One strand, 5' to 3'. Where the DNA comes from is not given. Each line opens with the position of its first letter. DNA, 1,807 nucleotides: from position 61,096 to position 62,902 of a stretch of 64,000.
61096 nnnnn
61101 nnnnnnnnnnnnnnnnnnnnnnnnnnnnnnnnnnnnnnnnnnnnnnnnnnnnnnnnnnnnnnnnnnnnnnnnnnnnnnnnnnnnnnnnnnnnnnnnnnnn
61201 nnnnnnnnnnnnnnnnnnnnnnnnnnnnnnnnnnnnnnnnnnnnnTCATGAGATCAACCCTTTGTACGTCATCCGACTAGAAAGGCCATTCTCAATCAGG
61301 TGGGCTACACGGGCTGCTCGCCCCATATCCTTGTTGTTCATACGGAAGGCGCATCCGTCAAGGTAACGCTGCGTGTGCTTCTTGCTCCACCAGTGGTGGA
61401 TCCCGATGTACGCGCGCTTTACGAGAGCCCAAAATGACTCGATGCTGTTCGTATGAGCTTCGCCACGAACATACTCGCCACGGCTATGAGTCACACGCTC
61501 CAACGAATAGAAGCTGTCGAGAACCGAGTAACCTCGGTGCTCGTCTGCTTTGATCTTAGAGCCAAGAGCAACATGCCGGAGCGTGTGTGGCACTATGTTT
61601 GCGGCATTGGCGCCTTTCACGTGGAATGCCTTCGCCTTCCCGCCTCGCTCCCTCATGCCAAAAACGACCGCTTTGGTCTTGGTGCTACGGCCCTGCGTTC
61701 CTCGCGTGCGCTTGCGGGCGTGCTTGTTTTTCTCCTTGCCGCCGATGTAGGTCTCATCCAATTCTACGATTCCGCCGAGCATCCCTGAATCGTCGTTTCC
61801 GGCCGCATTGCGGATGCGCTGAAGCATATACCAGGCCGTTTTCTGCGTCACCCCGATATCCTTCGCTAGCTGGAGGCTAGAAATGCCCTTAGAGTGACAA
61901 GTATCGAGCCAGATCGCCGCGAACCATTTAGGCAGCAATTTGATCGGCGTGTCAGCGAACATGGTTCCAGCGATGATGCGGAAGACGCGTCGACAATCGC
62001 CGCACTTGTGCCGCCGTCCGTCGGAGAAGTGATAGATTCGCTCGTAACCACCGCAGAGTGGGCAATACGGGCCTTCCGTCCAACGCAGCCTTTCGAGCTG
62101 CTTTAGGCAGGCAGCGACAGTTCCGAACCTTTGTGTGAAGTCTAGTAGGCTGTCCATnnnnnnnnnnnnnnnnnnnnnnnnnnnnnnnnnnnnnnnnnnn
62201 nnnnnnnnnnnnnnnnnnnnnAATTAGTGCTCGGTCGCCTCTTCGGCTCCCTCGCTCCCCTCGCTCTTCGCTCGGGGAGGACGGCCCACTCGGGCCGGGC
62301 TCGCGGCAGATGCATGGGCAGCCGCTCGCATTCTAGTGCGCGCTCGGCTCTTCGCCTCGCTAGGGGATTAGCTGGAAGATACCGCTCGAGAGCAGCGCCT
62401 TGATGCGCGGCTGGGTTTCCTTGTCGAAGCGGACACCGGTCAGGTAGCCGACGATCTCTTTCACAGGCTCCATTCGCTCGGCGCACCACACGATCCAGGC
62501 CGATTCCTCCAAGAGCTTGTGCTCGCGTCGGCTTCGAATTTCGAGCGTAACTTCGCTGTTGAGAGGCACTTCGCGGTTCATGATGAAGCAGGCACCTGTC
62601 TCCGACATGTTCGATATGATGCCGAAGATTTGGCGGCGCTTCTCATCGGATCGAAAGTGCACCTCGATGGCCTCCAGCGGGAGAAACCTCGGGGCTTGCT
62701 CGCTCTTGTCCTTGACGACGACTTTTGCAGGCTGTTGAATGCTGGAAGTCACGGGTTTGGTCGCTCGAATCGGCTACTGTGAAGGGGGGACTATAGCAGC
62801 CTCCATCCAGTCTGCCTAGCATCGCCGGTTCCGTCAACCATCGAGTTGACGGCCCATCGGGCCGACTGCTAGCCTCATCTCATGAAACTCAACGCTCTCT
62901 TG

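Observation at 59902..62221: IS1595-type transposase, Dam-class methyltransferase and a small PD-(D/E)XK-like nuclease form one overlapping operon inside 25-bp inverted repeats: a candidate self-mobilising restriction-modification unit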

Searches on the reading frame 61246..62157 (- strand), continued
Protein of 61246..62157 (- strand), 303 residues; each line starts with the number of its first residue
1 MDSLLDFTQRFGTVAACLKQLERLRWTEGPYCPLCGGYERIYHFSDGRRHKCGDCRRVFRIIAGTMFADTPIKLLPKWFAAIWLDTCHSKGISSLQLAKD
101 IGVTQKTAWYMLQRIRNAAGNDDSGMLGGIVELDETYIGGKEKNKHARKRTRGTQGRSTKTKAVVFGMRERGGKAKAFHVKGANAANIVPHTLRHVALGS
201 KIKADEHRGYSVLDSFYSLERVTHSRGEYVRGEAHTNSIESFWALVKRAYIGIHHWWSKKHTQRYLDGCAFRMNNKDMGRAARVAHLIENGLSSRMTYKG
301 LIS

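Call 78: find_encoding_contigs(protein=P0221, flank=4000, max_places=3)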
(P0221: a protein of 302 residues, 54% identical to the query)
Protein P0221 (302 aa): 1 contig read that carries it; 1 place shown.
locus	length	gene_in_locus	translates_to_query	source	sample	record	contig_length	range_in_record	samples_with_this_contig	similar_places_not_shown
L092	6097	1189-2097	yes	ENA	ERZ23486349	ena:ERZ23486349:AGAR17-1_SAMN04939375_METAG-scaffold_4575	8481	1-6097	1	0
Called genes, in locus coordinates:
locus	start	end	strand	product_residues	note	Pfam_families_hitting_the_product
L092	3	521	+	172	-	?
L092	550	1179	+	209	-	-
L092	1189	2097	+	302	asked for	PF12760:Zn_ribbon_IS1595, PF12762:DDE_Tnp_IS1595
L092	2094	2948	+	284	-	PF02086:MethyltransfD12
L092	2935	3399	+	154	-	PF20472:PDDEXK_11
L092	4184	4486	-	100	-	PF10679:DUF2491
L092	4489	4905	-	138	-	-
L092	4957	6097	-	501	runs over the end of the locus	PF16868:NMT1_3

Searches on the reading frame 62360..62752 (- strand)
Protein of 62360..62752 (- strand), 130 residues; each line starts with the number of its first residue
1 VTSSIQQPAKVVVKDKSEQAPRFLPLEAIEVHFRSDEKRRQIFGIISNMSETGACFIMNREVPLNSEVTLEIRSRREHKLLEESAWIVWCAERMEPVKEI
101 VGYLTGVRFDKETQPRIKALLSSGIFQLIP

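Call 49: find_encoding_contigs(protein=window:62360-62752:-, flank=6000, max_places=6)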
Protein window:62360-62752:- (130 aa): no gene with exactly this product is on record in the collection.

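Call 84: search_protein_families(library=pfam, proteins=[window:62360-62752:-], max_evalue=0.001)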
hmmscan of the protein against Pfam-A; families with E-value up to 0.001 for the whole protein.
window:62360-62752:- (130 aa): 1 family
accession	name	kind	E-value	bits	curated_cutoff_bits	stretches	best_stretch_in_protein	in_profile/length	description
PF07238.19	PilZ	-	9.5e-09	36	22.5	1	31-126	16-101/102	PilZ domain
